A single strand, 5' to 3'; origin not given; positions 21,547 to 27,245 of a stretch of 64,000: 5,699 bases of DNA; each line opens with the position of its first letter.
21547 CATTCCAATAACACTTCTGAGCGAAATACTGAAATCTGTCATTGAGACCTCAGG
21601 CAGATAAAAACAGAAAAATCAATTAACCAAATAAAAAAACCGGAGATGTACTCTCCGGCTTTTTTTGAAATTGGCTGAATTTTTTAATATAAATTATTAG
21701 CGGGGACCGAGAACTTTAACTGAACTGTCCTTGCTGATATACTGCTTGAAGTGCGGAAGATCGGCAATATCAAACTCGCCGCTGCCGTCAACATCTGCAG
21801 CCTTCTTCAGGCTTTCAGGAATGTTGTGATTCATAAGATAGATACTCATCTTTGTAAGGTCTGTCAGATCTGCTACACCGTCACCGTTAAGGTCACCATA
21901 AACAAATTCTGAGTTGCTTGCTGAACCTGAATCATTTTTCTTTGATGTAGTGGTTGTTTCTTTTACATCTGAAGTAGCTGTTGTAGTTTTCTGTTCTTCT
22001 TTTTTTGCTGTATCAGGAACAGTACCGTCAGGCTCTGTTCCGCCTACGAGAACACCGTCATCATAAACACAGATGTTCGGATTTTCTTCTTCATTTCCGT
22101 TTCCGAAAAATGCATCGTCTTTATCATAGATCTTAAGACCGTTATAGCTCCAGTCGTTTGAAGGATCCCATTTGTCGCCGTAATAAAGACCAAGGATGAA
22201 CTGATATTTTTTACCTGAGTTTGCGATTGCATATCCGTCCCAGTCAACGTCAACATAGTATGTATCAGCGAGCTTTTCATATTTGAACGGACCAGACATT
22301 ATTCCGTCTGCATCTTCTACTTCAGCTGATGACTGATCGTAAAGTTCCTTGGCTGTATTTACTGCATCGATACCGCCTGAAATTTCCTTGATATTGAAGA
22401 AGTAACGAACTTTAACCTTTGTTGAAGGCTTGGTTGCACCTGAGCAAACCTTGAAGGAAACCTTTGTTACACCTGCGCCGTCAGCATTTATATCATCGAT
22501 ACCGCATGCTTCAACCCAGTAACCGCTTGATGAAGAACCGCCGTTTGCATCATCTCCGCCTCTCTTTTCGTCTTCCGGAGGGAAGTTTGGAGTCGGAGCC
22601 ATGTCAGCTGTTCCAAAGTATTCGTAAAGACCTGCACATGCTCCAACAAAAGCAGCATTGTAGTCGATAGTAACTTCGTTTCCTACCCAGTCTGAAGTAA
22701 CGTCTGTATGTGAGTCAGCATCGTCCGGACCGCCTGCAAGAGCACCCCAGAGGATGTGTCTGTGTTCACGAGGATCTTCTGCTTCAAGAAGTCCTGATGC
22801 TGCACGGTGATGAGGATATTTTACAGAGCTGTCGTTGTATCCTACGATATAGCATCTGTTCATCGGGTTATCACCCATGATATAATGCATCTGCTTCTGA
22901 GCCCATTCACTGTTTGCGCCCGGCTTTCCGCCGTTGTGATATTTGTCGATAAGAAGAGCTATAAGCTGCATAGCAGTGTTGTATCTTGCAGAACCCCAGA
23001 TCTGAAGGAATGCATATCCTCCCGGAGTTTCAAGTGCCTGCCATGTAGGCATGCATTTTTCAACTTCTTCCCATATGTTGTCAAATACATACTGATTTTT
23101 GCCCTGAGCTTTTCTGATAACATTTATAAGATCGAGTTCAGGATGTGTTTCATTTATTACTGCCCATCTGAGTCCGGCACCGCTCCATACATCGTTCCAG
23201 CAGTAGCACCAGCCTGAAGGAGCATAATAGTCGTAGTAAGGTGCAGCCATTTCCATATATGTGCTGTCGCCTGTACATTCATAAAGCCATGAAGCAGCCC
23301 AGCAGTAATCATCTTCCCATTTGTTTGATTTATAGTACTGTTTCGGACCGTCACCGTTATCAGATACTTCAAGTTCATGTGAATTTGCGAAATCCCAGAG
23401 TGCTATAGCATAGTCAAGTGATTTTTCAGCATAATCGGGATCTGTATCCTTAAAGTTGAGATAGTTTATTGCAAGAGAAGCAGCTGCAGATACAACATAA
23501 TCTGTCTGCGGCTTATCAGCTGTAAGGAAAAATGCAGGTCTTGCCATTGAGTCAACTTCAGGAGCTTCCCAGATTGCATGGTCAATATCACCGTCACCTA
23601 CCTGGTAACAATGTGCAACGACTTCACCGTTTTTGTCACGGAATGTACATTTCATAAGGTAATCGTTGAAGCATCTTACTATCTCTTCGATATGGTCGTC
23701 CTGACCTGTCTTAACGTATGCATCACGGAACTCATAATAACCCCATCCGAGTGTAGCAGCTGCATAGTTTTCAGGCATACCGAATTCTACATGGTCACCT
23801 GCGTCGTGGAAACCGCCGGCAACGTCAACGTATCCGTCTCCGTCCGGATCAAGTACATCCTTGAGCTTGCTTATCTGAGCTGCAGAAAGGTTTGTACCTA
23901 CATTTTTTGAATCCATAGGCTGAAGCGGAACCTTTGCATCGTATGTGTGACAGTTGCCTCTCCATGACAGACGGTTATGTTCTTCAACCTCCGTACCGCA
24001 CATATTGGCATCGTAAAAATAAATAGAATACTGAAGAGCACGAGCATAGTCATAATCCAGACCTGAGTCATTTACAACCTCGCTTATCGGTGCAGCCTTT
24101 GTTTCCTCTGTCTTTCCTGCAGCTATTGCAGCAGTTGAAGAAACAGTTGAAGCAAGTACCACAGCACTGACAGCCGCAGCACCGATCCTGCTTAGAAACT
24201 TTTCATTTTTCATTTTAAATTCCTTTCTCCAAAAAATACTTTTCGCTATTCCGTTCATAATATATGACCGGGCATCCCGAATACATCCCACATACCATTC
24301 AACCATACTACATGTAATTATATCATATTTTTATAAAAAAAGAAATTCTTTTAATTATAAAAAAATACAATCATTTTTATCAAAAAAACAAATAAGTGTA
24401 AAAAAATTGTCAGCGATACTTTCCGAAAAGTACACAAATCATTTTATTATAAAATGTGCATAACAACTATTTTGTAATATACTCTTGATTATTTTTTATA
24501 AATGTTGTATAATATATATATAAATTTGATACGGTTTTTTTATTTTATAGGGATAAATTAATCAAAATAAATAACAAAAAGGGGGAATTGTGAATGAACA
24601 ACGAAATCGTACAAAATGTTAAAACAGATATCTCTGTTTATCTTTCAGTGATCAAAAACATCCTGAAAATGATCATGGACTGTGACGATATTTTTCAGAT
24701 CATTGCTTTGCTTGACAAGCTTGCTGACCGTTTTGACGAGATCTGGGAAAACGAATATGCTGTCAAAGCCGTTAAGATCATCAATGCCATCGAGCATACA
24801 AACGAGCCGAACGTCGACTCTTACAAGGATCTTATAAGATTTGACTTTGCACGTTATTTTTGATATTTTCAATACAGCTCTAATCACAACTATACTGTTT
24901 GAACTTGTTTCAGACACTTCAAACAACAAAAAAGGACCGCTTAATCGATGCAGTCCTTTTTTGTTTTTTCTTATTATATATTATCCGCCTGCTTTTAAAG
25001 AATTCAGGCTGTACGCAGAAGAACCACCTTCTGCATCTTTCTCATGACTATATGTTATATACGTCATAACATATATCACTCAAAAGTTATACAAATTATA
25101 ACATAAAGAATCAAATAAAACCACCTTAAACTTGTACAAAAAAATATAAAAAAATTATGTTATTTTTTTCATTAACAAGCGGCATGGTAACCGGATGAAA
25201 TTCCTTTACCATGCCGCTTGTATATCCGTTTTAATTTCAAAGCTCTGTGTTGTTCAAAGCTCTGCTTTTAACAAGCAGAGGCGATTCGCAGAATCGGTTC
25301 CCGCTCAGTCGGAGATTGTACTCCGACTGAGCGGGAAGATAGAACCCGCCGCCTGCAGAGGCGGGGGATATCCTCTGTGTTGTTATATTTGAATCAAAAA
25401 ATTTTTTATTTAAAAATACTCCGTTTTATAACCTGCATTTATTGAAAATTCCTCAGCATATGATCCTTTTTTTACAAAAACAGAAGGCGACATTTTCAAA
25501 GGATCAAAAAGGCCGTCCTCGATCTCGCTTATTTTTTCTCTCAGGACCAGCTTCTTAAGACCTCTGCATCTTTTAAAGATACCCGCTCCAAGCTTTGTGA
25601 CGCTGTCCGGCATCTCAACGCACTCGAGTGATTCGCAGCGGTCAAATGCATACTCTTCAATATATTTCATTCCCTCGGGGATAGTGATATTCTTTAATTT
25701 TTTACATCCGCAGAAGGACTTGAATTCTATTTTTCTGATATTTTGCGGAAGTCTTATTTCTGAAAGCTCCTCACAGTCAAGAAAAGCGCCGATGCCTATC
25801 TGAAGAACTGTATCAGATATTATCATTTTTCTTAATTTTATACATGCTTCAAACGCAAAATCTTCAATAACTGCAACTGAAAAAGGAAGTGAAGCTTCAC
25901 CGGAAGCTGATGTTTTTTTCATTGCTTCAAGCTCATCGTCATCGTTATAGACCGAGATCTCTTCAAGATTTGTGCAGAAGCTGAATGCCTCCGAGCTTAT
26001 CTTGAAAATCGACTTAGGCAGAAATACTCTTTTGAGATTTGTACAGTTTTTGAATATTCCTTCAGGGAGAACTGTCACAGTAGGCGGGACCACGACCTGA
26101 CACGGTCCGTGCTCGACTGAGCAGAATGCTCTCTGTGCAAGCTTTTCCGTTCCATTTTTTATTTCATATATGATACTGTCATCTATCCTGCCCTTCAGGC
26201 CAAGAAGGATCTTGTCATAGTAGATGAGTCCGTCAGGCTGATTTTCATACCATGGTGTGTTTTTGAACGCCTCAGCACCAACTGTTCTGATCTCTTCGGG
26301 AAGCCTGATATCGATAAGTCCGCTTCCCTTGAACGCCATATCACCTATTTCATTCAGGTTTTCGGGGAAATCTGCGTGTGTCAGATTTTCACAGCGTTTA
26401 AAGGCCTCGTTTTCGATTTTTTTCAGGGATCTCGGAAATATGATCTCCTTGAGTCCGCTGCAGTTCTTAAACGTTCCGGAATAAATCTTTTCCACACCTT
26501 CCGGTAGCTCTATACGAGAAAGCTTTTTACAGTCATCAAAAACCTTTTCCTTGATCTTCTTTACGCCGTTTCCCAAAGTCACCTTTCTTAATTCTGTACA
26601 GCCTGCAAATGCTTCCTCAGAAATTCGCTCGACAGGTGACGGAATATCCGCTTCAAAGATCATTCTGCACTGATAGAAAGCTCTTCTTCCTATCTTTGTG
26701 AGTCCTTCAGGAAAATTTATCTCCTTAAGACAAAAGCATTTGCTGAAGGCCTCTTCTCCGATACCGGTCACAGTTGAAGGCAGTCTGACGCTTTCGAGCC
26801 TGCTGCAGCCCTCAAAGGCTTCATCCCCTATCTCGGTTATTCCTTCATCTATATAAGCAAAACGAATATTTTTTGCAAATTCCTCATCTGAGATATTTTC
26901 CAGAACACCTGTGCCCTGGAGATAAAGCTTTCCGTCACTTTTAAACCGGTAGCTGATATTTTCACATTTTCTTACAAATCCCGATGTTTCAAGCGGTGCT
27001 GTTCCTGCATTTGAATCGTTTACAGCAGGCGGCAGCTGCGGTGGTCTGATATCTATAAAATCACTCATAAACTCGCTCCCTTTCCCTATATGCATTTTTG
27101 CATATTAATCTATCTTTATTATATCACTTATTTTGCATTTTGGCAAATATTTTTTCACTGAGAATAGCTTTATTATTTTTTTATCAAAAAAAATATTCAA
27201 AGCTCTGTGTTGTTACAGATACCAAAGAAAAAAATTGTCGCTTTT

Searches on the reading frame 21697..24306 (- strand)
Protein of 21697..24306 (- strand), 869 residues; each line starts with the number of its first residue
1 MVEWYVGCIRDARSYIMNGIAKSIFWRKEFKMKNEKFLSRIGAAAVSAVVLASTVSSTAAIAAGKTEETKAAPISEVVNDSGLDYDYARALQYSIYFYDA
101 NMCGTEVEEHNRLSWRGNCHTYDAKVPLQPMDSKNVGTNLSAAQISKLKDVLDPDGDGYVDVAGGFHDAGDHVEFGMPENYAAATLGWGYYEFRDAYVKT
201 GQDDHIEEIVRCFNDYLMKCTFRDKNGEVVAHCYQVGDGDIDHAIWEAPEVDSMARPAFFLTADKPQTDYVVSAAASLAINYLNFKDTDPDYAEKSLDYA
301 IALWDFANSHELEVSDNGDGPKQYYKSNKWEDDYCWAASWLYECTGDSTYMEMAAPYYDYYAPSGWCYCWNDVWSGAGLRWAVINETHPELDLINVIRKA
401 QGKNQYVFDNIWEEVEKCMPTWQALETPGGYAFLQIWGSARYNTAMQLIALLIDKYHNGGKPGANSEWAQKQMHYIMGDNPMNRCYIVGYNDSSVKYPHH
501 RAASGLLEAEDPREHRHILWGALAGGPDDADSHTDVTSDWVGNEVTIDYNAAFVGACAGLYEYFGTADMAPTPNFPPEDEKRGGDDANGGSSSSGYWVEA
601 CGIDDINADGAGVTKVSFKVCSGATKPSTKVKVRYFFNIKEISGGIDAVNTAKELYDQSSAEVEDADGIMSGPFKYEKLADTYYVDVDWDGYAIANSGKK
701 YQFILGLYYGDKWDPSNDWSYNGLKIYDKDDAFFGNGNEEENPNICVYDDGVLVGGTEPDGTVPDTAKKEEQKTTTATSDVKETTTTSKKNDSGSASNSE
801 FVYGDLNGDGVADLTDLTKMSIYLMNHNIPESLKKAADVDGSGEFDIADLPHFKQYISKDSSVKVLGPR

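Call 12: search_protein_families(library=pfam, proteins=[window:21697-24306:-], max_evalue=0.00001)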
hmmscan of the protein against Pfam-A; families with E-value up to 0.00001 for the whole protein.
window:21697-24306:- (869 aa): 2 families
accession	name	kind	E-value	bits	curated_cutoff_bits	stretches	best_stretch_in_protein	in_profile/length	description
PF00759.25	Glyco_hydro_9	-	9e-123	411.3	27.7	1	87-557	1-444/444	Glycosyl hydrolase family 9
PF00404.24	Dockerin_1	-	6e-08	33.2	22.9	1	803-857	1-56/57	Dockerin type I domain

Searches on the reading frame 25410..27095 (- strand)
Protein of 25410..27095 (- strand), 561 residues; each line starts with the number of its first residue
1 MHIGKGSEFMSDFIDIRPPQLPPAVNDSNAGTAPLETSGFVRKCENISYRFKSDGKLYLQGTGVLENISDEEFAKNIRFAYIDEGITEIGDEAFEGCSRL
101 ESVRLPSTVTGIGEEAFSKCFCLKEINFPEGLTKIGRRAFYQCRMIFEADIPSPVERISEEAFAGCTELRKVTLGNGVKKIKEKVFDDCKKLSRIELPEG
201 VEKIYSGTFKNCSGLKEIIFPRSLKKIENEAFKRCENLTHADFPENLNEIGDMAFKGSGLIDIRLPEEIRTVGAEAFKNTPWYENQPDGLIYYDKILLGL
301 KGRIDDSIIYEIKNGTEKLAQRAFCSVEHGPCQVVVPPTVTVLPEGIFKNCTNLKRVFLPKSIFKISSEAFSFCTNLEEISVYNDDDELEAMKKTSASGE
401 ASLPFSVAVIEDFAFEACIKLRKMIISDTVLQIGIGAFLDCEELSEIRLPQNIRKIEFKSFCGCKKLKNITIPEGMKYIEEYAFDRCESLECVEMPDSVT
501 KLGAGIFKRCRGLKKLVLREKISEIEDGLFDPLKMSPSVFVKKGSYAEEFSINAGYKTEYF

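Call 12: search_protein_families(library=pfam, proteins=[window:25410-27095:-], max_evalue=0.00001)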
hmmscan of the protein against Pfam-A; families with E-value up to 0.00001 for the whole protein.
window:25410-27095:- (561 aa): 3 families
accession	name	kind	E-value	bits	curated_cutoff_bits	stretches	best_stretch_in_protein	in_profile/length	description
PF13306.12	LRR_5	-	8.4e-116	381.7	27.7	5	157-280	2-123/127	BspA type Leucine rich repeat region (6 copies)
PF13855.12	LRR_8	-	9.4e-18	64.2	27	0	341-382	14-56/61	Leucine rich repeat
PF23952.1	LRR_EndoS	-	3.6e-07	30.9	27.9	0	176-246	45-116/116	Endo-beta-N-acetylglucosaminidase EndoS LRR domain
